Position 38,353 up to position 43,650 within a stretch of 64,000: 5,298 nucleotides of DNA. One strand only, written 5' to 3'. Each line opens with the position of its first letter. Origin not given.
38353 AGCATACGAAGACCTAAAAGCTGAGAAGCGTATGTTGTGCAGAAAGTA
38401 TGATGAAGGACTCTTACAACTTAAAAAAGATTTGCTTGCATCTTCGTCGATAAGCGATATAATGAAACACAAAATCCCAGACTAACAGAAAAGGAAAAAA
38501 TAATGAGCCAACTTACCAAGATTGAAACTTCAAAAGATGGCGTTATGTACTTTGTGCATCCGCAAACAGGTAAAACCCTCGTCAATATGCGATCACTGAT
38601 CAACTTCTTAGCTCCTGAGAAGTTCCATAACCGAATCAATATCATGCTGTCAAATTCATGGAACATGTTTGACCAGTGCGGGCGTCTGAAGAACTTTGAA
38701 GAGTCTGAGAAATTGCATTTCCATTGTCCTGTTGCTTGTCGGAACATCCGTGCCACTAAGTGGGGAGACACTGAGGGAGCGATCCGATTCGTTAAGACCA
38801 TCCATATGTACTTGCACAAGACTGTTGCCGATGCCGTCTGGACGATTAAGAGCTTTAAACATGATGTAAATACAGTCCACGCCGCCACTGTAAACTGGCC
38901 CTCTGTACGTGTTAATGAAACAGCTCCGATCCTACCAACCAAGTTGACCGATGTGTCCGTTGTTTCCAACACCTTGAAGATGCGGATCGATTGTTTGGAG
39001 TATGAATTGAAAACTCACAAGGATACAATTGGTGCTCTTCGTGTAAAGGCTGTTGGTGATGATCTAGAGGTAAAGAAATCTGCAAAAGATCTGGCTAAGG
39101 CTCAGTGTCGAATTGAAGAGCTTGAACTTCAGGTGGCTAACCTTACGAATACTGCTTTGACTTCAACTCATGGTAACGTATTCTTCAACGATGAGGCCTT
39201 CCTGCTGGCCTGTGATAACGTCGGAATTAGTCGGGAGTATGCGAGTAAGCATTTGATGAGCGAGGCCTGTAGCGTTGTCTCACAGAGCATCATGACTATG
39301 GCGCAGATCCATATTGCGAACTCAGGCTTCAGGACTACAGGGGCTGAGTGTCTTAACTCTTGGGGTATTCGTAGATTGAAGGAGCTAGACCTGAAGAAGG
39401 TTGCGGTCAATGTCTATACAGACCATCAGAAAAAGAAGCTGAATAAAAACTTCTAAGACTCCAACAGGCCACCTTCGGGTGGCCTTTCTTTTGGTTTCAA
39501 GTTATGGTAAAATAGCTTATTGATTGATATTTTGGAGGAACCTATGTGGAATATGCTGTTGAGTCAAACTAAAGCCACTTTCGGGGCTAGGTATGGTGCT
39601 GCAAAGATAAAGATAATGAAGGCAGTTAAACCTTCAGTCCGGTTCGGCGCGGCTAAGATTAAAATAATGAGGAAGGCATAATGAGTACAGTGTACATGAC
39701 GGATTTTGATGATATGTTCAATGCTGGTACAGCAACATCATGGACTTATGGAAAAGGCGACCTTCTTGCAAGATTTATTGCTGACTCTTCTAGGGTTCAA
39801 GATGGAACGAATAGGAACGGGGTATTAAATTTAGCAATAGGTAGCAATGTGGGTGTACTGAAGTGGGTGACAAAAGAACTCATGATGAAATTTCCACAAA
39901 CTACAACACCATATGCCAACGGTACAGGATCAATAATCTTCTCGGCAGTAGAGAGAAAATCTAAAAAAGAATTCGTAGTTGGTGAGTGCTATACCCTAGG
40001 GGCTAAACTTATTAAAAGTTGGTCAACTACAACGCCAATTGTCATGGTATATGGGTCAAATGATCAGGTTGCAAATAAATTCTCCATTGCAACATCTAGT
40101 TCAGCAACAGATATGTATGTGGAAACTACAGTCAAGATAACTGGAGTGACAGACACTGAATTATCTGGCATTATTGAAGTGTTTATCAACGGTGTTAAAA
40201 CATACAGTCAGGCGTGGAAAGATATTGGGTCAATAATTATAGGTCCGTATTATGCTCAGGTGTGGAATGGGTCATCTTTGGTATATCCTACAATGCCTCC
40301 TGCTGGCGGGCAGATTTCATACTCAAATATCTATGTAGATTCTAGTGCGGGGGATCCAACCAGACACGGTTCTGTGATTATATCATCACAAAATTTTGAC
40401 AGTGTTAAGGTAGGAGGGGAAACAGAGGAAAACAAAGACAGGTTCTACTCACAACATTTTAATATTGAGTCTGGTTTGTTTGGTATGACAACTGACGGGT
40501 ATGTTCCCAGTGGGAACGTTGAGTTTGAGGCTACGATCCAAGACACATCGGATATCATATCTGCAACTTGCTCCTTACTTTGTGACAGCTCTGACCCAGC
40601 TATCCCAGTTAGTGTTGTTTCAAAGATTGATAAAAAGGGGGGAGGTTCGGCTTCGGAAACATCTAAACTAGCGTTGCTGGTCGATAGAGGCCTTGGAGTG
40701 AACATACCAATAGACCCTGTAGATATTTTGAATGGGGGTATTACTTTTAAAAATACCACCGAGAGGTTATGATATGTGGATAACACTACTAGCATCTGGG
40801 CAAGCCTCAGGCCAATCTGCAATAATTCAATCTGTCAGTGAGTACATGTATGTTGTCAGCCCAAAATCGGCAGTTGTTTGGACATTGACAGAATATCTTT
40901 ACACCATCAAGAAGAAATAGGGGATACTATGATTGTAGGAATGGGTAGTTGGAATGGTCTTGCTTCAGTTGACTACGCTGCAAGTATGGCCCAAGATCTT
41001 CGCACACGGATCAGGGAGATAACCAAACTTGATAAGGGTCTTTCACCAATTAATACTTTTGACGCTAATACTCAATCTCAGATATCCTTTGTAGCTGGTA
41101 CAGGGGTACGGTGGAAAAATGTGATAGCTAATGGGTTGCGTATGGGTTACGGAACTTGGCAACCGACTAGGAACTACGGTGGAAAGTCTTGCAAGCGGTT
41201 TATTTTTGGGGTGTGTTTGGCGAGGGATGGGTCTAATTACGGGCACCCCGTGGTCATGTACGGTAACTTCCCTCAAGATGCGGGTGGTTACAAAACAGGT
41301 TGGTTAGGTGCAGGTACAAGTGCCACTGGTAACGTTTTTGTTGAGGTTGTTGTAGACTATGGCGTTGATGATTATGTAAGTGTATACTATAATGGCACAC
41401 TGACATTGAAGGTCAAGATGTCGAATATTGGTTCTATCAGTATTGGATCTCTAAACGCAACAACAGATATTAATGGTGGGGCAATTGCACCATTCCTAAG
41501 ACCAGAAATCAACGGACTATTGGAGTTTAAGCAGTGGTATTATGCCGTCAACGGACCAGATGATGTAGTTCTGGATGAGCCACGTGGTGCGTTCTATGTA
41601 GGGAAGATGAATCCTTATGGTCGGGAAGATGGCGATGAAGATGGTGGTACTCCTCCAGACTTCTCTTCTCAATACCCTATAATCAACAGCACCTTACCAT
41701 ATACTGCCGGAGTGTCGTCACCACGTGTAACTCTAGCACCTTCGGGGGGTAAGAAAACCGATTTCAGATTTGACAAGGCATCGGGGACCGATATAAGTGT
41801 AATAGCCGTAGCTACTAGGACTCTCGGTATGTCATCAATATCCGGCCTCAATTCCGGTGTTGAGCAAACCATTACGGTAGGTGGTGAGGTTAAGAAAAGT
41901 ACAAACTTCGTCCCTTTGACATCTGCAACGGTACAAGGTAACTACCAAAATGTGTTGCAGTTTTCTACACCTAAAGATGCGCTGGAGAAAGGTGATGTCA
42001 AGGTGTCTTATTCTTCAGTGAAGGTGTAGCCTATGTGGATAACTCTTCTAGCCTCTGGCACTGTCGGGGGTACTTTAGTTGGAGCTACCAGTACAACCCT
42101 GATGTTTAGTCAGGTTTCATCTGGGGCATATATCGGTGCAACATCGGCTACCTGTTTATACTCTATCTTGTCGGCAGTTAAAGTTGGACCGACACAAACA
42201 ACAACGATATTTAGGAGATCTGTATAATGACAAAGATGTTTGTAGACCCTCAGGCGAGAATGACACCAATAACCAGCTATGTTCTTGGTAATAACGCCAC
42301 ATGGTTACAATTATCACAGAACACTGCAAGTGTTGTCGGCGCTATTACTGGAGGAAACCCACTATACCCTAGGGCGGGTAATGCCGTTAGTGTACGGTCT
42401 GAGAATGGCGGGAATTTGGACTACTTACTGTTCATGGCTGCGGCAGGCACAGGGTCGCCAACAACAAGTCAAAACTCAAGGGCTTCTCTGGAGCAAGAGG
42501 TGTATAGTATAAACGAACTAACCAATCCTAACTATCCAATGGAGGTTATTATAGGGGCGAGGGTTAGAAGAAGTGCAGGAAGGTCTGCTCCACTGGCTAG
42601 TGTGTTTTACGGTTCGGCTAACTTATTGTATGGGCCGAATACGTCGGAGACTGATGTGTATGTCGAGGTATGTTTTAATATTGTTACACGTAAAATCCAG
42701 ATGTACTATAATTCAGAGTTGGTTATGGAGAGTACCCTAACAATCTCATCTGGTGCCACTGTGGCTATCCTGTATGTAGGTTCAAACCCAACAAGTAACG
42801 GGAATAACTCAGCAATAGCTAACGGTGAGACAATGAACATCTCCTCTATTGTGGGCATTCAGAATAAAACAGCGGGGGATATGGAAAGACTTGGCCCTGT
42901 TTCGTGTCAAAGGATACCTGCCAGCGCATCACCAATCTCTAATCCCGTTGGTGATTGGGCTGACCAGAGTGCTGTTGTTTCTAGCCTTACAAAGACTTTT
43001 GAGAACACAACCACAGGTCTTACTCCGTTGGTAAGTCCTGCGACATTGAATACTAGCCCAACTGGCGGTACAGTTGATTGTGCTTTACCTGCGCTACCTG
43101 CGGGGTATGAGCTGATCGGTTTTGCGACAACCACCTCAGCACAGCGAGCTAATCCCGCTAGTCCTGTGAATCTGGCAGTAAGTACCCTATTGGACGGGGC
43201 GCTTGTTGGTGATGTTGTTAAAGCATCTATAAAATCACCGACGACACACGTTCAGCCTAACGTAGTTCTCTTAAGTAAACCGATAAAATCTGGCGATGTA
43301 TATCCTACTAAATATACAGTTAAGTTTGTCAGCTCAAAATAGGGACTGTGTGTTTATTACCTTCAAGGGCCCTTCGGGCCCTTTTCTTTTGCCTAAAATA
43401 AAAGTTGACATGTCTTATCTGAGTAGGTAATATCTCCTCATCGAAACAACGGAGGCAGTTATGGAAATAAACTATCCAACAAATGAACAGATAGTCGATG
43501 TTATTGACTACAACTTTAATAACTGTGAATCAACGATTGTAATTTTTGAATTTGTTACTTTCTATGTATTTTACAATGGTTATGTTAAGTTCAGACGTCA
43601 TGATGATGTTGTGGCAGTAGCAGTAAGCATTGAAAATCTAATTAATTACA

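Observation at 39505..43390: Terminator-bounded unit with three tandem copies of a two-gene cassette (MW-leader micro-ORF + ~365-aa paralogue)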

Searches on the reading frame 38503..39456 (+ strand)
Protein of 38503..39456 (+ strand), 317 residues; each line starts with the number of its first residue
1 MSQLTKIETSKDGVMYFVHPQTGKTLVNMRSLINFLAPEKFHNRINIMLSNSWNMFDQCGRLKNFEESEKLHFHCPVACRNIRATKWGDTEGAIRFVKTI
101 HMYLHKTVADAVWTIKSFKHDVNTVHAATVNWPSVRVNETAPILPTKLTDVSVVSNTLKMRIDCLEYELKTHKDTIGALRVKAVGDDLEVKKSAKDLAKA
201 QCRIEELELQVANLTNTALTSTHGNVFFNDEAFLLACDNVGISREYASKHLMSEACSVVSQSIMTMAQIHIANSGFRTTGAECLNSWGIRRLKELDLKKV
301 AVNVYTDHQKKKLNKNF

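Call 6: search_protein_families(library=pfam, proteins=[window:38503-39456:+], max_evalue=1)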
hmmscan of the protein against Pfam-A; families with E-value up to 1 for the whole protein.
window:38503-39456:+ (317 aa): 2 families
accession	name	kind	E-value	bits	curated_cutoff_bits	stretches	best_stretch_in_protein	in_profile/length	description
PF05063.20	MT-A70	-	0.082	13.3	23.9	1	270-302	49-81/172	MT-A70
PF07889.17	DUF1664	-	0.67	10.4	34.6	0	151-215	57-121/124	Protein of unknown function (DUF1664)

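Call 7: search_protein_families(library=phrogs, proteins=[window:38503-39456:+], max_evalue=1)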
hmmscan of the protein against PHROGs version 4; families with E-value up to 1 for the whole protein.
window:38503-39456:+ (317 aa): 2 families
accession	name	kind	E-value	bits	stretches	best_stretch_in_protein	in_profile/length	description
phrog_29282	-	unknown function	0.17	13.2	0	150-204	4-58/129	-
phrog_34281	-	unknown function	0.21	12.8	0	230-277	4-51/72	-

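Call 24: find_related_loci(query=window:38503-39456:+, collection=viral_contigs, flank=8000)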
Query window:38503-39456:+ (317 aa) in viral_contigs; peptide patterns used: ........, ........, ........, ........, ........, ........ (x = any residue, [..] = any of these).
4 stretches matched a pattern, but none encodes a relative of the query by tblastn (E <= 1e-3).

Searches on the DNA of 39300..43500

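Call 109: search_rna_families(source=window, start=39300, end=43500, threshold=evalue, max_evalue=1)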
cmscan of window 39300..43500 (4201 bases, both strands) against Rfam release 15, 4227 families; matches with E-value up to 1: 2.
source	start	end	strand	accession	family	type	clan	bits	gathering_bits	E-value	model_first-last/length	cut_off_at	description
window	43363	43392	+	RF00489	ctRNA_p42d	Gene; antisense;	-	21.1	50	0.4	1-46/46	no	ctRNA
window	43333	43391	+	RF02353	BjrC68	Gene; sRNA;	-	16.5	39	0.89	1-82/82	no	Bradyrhizobiaceae sRNA BjrC68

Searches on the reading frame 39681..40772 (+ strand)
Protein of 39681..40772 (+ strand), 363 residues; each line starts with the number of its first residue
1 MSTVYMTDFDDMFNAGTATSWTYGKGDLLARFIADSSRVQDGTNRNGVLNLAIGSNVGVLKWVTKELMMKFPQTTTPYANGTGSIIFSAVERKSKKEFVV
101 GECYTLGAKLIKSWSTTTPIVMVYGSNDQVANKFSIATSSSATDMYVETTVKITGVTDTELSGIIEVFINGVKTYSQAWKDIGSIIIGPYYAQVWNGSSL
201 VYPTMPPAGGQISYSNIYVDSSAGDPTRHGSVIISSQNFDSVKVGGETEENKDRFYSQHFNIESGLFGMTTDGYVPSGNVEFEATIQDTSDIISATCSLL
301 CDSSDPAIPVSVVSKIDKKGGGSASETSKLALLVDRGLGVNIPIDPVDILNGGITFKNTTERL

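Call 6: search_protein_families(library=pfam, proteins=[window:39681-40772:+], max_evalue=1)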
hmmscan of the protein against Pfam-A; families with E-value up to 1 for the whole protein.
window:39681-40772:+ (363 aa): 0 families

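Call 7: search_protein_families(library=phrogs, proteins=[window:39681-40772:+], max_evalue=1)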
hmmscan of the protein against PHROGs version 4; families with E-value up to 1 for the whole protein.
window:39681-40772:+ (363 aa): 1 family
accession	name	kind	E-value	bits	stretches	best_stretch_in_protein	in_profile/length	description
phrog_11492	-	unknown function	0.17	13.2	1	47-132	42-121/154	-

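Call 9: search_dna_similar(query=window:39681-40772:+, collection=phages, mode=protein, max_evalue=0.01, max_rows=30)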
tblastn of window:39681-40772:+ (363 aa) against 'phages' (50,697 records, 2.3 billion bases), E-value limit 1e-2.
No match.

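Call 23: find_related_loci(query=A1, collection=viral_contigs, flank=8000)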
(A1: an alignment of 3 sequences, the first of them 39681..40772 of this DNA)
Query A1 (363 aa) in viral_contigs; peptide patterns used: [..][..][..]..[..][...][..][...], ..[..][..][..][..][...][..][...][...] (x = any residue, [..] = any of these).
32 stretches matched a pattern, but none encodes a relative of the query by tblastn (E <= 1e-3).

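Call 26: find_homologous_proteins(query=window:39681-40772:+, max_evalue=0.01)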
Query window:39681-40772:+ (363 aa): 1 proteins with E <= 0.01 among 3298 candidates.
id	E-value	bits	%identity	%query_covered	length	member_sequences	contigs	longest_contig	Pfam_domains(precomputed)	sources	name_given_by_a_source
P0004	1.3e-233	792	99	100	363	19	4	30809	-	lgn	-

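Call 28: find_encoding_contigs(protein=P0004, flank=10000, max_places=6)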
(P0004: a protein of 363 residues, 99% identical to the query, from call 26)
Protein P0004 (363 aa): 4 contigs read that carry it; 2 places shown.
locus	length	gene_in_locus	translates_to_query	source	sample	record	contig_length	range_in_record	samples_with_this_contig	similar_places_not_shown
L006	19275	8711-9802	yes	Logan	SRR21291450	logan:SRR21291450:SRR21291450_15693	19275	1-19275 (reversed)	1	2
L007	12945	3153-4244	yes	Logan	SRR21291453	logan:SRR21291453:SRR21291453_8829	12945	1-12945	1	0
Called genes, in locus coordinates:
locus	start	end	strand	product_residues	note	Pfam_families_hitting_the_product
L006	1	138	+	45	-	?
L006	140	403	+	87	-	-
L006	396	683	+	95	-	-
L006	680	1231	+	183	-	-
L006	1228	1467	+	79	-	-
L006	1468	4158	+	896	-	PF00476:DNA_pol_A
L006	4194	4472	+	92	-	-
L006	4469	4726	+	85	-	-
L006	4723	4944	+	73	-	-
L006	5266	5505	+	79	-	PF09926:DUF2158 (weak)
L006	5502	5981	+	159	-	-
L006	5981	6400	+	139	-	-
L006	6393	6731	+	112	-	-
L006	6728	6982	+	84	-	-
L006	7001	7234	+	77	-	-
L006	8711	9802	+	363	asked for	-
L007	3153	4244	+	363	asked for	-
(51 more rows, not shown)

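Call 116: search_protein_families(library=padloc, proteins=[window:39681-40772:+], max_evalue=1)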
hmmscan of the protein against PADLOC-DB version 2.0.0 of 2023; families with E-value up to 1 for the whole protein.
window:39681-40772:+ (363 aa): 1 family
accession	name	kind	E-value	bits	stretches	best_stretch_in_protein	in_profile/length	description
PDLC01817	CARF1--CARF_HEPN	-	0.055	10.6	1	57-114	182-239/475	-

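Call 117: search_protein_families(library=ncbifam, proteins=[window:39681-40772:+], max_evalue=1)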
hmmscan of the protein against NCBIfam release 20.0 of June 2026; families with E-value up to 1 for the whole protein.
window:39681-40772:+ (363 aa): 0 families

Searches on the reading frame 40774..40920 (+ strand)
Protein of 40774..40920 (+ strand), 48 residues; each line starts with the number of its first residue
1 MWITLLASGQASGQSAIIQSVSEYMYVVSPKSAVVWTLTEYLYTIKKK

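Call 7: search_protein_families(library=phrogs, proteins=[window:40774-40920:+], max_evalue=1)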
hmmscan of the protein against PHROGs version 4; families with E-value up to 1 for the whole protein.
window:40774-40920:+ (48 aa): 1 family
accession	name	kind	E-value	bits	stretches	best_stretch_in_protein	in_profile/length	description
phrog_4644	-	tail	0.069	14.3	1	4-39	5-38/71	tail protein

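Call 103: search_protein_families(library=phrogs, proteins=[window:40774-40917:+], max_evalue=1)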
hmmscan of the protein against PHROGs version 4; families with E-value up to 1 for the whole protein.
seq(48 aa): 1 family
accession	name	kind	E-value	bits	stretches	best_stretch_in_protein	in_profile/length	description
phrog_4644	-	tail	0.069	14.3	1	4-39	5-38/71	tail protein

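Call 116: search_protein_families(library=padloc, proteins=[window:40774-40920:+], max_evalue=1)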
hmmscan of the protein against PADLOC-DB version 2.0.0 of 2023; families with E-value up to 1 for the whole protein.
window:40774-40920:+ (48 aa): 0 families

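Call 117: search_protein_families(library=ncbifam, proteins=[window:40774-40920:+], max_evalue=1)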
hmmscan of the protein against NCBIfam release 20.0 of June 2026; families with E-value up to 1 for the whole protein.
window:40774-40920:+ (48 aa): 0 families
